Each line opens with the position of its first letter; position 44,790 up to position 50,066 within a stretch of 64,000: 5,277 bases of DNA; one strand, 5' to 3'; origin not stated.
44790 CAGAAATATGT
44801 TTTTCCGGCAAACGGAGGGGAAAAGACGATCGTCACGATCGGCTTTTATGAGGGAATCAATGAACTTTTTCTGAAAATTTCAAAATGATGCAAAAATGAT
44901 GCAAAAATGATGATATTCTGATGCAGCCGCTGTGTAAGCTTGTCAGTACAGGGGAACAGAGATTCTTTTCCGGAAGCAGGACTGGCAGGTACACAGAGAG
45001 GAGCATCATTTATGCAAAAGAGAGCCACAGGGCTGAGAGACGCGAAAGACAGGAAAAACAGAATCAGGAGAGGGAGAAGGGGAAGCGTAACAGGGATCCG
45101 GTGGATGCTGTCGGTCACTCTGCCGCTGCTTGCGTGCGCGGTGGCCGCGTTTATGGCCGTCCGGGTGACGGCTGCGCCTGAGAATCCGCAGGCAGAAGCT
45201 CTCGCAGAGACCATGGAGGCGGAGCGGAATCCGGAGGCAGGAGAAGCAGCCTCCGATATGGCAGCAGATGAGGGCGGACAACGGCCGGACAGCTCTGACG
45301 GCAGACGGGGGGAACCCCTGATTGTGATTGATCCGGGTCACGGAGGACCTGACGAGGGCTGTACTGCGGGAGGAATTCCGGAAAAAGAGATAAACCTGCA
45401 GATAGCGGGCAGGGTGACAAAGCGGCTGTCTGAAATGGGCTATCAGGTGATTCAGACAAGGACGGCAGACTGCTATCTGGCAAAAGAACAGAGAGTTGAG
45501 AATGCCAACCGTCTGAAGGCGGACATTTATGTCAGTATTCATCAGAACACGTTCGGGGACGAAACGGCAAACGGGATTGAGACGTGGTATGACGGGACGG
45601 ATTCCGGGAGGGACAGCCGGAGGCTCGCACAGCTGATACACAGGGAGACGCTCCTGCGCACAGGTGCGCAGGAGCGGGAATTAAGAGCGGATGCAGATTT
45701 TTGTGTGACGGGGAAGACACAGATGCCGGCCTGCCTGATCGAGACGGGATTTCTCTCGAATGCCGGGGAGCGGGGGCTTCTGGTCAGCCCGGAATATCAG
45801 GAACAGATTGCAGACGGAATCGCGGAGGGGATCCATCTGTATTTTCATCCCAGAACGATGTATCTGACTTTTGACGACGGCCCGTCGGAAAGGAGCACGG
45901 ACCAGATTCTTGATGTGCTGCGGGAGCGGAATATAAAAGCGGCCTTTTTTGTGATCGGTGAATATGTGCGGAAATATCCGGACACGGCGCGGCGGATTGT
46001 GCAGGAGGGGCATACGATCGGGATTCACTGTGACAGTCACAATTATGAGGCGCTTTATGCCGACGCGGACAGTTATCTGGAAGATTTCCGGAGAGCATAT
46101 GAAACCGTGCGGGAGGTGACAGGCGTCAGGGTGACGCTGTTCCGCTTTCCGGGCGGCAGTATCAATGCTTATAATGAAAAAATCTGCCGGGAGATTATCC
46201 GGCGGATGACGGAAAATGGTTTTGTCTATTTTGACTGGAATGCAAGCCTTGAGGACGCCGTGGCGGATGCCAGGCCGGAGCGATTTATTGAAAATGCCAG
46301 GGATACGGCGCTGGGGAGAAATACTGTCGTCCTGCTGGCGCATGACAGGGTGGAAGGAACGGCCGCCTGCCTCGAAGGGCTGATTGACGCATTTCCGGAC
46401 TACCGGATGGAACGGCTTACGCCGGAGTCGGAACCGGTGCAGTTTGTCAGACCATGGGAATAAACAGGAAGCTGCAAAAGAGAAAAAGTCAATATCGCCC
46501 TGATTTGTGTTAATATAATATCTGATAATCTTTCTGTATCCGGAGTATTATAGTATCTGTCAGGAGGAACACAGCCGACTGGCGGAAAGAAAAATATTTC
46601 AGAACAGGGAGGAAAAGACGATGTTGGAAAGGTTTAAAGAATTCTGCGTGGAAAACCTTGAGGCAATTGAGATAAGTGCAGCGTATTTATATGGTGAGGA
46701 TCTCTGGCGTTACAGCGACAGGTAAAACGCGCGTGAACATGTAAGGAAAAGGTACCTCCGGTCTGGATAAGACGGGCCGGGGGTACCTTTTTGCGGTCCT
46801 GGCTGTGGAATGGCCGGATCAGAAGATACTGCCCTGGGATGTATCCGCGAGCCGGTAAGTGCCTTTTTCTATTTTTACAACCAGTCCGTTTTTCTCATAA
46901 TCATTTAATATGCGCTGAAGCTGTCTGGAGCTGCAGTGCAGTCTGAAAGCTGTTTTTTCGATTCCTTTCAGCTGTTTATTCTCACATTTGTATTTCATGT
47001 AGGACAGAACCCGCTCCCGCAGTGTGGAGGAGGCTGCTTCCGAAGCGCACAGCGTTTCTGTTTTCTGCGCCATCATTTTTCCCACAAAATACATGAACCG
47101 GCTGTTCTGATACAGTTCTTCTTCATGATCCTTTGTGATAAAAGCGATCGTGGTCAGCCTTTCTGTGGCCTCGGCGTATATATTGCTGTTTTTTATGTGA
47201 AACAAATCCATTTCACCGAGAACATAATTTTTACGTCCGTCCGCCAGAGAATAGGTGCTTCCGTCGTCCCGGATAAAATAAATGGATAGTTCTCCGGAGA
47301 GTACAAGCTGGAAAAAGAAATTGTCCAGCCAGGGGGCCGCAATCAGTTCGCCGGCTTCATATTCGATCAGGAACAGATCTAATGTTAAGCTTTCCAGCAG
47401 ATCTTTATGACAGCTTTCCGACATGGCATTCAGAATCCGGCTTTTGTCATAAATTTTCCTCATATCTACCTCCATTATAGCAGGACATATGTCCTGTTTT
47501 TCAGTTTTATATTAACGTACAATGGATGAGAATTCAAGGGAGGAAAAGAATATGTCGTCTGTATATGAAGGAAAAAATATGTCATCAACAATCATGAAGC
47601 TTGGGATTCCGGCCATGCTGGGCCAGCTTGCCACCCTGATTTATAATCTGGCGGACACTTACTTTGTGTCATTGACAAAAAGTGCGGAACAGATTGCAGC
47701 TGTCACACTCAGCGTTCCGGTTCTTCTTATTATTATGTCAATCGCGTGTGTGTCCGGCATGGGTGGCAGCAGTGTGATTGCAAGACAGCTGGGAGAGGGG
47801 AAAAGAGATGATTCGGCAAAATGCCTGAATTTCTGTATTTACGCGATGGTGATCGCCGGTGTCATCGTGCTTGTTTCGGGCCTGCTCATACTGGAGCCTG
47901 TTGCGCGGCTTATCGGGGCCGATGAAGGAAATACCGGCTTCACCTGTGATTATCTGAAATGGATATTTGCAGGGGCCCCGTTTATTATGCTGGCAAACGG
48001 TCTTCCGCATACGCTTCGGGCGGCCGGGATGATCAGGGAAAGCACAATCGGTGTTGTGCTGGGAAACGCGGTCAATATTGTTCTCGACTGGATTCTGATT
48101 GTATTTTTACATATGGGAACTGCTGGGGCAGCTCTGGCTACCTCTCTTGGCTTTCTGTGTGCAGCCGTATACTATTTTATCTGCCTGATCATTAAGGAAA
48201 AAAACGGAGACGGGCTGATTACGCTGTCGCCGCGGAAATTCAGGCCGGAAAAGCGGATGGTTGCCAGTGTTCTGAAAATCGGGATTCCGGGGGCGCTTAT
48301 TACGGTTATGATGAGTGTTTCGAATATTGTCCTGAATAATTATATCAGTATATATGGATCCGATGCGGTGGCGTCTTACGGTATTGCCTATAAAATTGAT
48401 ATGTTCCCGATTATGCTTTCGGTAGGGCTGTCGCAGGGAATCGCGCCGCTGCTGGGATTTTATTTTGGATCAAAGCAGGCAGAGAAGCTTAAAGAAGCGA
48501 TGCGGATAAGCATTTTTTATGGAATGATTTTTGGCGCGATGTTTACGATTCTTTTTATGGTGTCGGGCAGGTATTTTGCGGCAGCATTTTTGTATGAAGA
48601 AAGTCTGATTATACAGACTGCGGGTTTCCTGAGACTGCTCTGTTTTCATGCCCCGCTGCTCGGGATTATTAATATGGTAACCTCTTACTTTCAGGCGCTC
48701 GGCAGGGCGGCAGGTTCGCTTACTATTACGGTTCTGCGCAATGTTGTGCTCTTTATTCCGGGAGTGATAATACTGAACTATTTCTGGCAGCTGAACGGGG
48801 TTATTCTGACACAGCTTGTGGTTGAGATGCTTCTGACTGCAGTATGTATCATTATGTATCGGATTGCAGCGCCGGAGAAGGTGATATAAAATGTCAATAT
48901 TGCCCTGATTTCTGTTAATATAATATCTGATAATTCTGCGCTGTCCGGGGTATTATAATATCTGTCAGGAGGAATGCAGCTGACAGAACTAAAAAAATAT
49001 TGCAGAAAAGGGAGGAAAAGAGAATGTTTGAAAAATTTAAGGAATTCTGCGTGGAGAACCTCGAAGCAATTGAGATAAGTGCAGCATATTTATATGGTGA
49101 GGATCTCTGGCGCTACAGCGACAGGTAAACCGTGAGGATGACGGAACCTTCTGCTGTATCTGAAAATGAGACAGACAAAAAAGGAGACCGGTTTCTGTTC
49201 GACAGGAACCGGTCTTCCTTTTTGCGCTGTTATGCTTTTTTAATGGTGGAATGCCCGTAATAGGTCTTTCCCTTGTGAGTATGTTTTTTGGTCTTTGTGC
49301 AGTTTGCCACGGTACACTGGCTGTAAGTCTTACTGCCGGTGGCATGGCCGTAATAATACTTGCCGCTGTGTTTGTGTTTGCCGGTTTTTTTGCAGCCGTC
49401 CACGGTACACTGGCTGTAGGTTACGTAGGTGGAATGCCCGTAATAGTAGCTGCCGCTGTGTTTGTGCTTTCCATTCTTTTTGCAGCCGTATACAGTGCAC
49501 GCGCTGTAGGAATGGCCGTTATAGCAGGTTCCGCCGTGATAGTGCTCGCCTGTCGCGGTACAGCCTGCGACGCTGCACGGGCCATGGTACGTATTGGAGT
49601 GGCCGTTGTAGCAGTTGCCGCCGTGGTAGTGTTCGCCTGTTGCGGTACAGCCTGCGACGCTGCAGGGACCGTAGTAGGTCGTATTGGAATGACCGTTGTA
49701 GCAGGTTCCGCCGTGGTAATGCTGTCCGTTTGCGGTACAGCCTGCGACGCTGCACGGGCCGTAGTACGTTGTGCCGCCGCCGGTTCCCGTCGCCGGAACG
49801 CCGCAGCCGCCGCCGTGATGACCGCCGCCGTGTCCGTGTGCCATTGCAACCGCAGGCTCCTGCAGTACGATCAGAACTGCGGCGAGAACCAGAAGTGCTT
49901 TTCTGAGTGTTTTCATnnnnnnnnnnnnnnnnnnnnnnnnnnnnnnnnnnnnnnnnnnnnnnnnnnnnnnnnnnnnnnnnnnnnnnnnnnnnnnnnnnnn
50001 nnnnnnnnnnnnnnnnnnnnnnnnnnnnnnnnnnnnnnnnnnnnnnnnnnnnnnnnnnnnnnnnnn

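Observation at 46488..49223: Duplicated 34-aa peptide expression cassette under purifying selection, bracketing a Crp-MATE pair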

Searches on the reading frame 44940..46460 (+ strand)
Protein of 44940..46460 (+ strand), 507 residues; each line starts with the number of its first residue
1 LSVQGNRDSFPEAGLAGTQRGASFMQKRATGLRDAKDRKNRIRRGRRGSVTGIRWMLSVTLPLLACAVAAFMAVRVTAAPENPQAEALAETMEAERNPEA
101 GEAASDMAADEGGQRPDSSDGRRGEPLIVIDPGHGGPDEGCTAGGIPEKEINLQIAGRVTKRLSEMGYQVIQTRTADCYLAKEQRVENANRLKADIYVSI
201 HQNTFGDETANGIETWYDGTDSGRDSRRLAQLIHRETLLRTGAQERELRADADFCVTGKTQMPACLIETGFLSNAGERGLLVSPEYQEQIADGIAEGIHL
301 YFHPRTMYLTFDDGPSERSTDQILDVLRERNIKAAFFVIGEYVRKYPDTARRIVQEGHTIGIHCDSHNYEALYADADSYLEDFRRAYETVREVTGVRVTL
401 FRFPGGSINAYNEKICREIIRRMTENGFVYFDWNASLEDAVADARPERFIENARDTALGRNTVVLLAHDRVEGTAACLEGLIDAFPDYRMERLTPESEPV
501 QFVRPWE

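Call 6: search_protein_families(library=pfam, proteins=[window:44940-46460:+], max_evalue=1)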
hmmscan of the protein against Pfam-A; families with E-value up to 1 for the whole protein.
window:44940-46460:+ (507 aa): 3 families
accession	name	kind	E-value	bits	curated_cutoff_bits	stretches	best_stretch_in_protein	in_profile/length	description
PF01520.23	Amidase_3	-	5.3e-50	170.3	27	1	128-298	1-172/174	N-acetylmuramoyl-L-alanine amidase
PF01522.26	Polysacc_deac_1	-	8.5e-31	106.9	23.1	1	304-415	6-115/124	Polysaccharide deacetylase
PF10096.14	DUF2334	-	0.048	13.7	26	1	317-427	15-147/203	Uncharacterized protein conserved in bacteria (DUF2334)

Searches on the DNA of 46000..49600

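Call 5: search_rna_families(source=window, start=46000, end=49600, threshold=evalue, max_evalue=10)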
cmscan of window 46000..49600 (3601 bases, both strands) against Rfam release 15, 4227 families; matches with E-value up to 10: 9.
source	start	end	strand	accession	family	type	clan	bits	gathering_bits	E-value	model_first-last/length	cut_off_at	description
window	49168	49243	+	RF00766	mir-335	Gene; miRNA;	-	17.5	64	3.2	1-92/92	no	mir-335 microRNA precursor family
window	49175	49225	-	RF03638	mir-1537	Gene; miRNA;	-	17.3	63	9.2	1-61/61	no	mir-1537 microRNA precursor family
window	49026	49136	+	RF02191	TCL6_1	Gene; lncRNA;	-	16.8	60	2.1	1-113/113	no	T-cell leukemia/lymphoma 6 conserved region 1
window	49170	49231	+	RF00649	mir-128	Gene; miRNA;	-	16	49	4.4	1-83/83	no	mir-128 microRNA precursor family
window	46478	46505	+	RF02677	NsiR4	Gene; sRNA;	-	15.8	40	4.3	1-65/65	no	Nitrogen stress-induced RNA 4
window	49168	49229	-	RF00649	mir-128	Gene; miRNA;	-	15.7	49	5.5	1-83/83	no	mir-128 microRNA precursor family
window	46503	46691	-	RF02091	DAOA-AS1_2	Gene; lncRNA;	-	15.5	43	1.5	1-205/205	no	DAOA antisense RNA 1 conserved region 2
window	48496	48553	-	RF02481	GlsR18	Gene; snRNA; snoRNA; HACA-box;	-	15.4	100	6.6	1-147/147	no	Small nucleolar RNA GlsR18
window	46593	46728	+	RF02191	TCL6_1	Gene; lncRNA;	-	15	60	5.5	1-113/113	no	T-cell leukemia/lymphoma 6 conserved region 1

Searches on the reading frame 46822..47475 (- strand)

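Call 6: search_protein_families(library=pfam, proteins=[window:46822-47475:-], max_evalue=1)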
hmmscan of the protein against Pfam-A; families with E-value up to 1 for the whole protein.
window:46822-47475:- (218 aa): 5 families
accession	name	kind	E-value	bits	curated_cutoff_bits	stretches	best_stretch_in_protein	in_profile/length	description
PF00027.35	cNMP_binding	-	2.9e-05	24.4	27.5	1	38-124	3-88/89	Cyclic nucleotide-binding domain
PF25213.1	HVO_A0261_N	-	0.047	14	35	1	178-210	33-64/86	HVO_A0261 N-terminal domain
PF08672.17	ANAPC2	-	0.057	14.4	23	1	179-209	31-60/60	Anaphase promoting complex (APC) subunit 2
PF13384.12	HTH_23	-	0.068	13.5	24.6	1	174-198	22-46/50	Homeodomain-like domain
PF13338.12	AbiEi_4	-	0.071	13.7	25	1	178-210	21-49/49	Transcriptional regulator, AbiEi antitoxin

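Call 16: search_protein_families(library=ncbifam, proteins=[window:46822-47475:-], max_evalue=10)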
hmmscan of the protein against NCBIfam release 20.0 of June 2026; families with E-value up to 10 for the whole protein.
window:46822-47475:- (218 aa): 4 families
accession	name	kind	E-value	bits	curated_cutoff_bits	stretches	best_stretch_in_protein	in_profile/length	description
NF007707.0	PRK10402.1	subfamily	8.9e-10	38.5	180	1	5-213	1-212/226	transcriptional regulator YeiL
TIGR03896.1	cyc_nuc_ocin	subfamily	0.041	13.2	161.05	1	57-143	184-274/317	bacteriocin-type transport-associated protein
NF008732.0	PRK11753.1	equivalog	0.086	12.3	266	1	57-139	46-129/214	cAMP-activated global transcriptional regulator CRP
NF058543.1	ActPatMycb56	equivalog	0.12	11.2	460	1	20-108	5-92/317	acetyltransferase Pat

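Call 73: search_protein_families(library=padloc, proteins=[window:46822-47475:-], max_evalue=1)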
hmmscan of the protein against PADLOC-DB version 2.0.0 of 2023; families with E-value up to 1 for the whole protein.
window:46822-47475:- (218 aa): 3 families
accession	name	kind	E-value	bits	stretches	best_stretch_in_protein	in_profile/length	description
PDLC01873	CARF3--CARF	-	0.0012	16.8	1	173-211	160-198/208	-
PDLC02229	AbiEi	-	0.0013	17.3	1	160-214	7-61/131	AbiEi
PDLC04927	PDC-S15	-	0.0024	14.8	1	75-174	263-360/422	-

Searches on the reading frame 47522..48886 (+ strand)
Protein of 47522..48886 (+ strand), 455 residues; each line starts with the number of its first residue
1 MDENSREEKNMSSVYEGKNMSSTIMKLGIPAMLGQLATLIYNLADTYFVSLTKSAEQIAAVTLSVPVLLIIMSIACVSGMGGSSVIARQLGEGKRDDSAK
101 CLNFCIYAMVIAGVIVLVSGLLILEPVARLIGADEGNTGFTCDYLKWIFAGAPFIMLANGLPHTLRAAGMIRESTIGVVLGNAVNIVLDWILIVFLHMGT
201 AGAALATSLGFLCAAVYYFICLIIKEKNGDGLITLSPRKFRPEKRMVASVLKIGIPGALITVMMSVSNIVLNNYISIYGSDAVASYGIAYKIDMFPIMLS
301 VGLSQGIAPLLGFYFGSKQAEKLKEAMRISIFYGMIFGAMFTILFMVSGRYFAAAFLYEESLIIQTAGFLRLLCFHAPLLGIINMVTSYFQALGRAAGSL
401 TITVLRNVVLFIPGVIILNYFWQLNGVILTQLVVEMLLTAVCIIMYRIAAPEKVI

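Call 6: search_protein_families(library=pfam, proteins=[window:47522-48886:+], max_evalue=1)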
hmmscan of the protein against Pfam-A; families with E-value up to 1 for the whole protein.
window:47522-48886:+ (455 aa): 1 family
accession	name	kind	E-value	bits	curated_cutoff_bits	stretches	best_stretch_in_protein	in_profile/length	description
PF01554.23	MatE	-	2.4e-41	141.5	24.9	2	30-191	1-161/161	MatE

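Call 16: search_protein_families(library=ncbifam, proteins=[window:47522-48886:+], max_evalue=10)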
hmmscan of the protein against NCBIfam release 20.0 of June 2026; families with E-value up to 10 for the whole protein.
window:47522-48886:+ (455 aa): 11 families
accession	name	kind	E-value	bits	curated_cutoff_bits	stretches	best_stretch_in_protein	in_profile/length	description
NF000131.1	MATE_multi_MepA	equivalog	2.2e-55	188.7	850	1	16-446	10-435/451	multidrug efflux MATE transporter MepA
TIGR00797.1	matE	subfamily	9e-50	169.7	147.4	1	30-426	1-392/396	MATE family efflux transporter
NF007130.1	PRK09575.1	equivalog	9.7e-43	147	445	1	20-445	4-426/435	MATE family efflux transporter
NF041801.1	MATE_SolL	equivalog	3.2e-23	82.3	780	1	14-447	13-447/458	solanimycin export family MATE transporter SolL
NF000217.1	MATE_multi_FepA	equivalog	6.3e-23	81.5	900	1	9-446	3-434/443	multidrug efflux MATE transporter FepA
NF001214.0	PRK00187.1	equivalog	8.3e-12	44.8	449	1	23-359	11-347/464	NorM family multidrug efflux MATE transporter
NF052396.1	MATE_WgkD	equivalog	3e-10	39.7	510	1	23-438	4-414/428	tryglysin-associated MATE efflux transporter WgkD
NF007562.1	PRK10189.1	equivalog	3.5e-10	39.2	465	2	23-292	28-301/470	EmmdR/YeeO family multidrug/toxin efflux MATE transporter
NF041358.1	GntT_guanitoxin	equivalog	7.2e-09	35.1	525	1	20-444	11-431/438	guanitoxin biosynthesis MATE family efflux transporter GntT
NF007690.0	PRK10367.1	equivalog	5.1e-08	32.2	409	1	23-357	10-341/441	MATE family efflux transporter DinF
NF045578.1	export_MbnM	equivalog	0.00034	19.7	285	1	67-242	42-213/410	methanobactin export MATE transporter MbnM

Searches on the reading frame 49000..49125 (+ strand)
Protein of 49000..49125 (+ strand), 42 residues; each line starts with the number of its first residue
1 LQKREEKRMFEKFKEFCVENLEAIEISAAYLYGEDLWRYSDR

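Call 6: search_protein_families(library=pfam, proteins=[window:49024-49125:+], max_evalue=1)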
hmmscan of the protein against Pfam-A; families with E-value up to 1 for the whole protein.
window:49024-49125:+ (34 aa): 0 families

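Call 16: search_protein_families(library=ncbifam, proteins=[window:49024-49125:+], max_evalue=10)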
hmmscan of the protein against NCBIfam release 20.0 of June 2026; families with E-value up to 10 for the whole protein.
seq(34 aa): 0 families

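Call 17: find_homologous_proteins(query=window:49000-49125:+, max_evalue=10)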
Query window:49000-49125:+ (42 aa): 1 proteins with E <= 10 among 1 candidates.
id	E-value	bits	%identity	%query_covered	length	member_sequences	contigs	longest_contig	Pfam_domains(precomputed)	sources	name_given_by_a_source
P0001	3.4e-13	65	91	81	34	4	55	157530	-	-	-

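Call 52: find_encoding_contigs(protein=P0001, flank=5000, max_places=6)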
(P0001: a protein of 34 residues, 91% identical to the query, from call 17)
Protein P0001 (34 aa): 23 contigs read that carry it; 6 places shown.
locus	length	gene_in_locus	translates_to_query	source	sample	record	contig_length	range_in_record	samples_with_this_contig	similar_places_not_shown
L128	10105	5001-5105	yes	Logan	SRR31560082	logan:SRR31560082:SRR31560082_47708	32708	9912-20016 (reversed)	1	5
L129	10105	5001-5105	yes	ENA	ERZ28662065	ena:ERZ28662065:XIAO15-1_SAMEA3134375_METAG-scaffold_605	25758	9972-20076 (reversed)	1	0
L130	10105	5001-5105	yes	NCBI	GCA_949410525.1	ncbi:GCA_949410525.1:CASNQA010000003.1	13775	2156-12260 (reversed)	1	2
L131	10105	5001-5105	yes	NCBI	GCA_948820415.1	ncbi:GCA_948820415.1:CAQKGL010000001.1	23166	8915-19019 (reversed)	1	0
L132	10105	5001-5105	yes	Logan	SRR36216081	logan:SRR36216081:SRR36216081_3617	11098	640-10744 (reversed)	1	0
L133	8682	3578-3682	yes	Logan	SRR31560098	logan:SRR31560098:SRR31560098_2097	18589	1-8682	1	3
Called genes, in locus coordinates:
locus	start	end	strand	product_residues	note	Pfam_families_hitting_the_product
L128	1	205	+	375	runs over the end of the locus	PF13517:FG-GAP_3 (faint)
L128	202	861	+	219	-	PF00072:Response_reg, PF00486:Trans_reg_C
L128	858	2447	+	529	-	PF00672:HAMP, PF00512:HisKA, PF02518:HATPase_c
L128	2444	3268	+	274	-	-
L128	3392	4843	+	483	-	PF01520:Amidase_3, PF01522:Polysacc_deac_1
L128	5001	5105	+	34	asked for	-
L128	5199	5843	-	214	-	-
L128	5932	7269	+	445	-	PF01554:MatE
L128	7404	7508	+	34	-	-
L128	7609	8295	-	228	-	-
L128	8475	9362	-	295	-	PF00753:Lactamase_B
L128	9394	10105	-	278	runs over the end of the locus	PF00528:BPD_transp_1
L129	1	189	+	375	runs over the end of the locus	PF13517:FG-GAP_3 (faint)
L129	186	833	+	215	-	-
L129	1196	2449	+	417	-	PF00672:HAMP, PF00512:HisKA, PF02518:HATPase_c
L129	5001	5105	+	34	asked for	-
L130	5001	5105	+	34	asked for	-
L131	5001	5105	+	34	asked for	-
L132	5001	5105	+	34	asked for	-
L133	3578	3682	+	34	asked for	-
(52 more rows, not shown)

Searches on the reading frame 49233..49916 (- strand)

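Call 6: search_protein_families(library=pfam, proteins=[window:49233-49916:-], max_evalue=1)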
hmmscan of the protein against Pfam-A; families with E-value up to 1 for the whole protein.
window:49233-49916:- (228 aa): 1 family
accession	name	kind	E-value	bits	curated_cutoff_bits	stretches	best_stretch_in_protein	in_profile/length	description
PF23876.1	DUF7230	-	0.63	10.7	27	0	146-156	27-37/42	Family of unknown function (DUF7230)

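Call 16: search_protein_families(library=ncbifam, proteins=[window:49233-49916:-], max_evalue=10)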
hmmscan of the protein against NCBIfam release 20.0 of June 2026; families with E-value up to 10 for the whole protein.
window:49233-49916:- (228 aa): 0 families
